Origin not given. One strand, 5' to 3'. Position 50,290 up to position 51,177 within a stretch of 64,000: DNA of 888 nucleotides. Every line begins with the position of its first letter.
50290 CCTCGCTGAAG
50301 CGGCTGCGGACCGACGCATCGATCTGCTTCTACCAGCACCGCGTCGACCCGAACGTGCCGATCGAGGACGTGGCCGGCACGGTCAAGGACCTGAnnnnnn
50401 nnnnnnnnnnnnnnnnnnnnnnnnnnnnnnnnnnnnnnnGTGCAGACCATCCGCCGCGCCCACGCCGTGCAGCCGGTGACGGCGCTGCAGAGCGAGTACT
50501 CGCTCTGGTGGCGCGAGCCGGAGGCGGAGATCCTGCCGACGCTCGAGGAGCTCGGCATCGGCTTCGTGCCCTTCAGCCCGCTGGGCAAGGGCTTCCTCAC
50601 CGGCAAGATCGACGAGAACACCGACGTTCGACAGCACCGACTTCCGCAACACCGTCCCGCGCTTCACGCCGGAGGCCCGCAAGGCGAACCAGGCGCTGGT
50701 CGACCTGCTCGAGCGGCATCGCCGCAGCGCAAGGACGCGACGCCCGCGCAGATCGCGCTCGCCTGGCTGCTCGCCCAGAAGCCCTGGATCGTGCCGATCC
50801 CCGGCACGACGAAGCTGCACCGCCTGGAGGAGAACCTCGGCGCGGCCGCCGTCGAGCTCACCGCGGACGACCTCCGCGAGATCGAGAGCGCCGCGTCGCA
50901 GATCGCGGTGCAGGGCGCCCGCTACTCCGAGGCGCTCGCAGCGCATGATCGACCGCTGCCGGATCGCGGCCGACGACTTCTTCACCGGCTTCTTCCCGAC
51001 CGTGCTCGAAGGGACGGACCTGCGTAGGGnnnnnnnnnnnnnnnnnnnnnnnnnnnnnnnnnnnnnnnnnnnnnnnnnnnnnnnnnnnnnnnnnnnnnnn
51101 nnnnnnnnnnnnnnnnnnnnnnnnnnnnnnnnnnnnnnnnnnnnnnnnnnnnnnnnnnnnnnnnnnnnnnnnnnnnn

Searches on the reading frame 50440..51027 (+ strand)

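Call 64: search_protein_families(library=pfam, max_evalue=0.001, proteins=[window:50440-51027:+])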
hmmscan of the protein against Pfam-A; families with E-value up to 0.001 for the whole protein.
window:50440-51027:+ (195 aa): 1 family
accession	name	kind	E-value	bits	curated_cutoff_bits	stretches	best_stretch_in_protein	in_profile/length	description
PF00248.27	Aldo_ket_red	-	1.1e-26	94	24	1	2-151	144-289/291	Aldo/keto reductase family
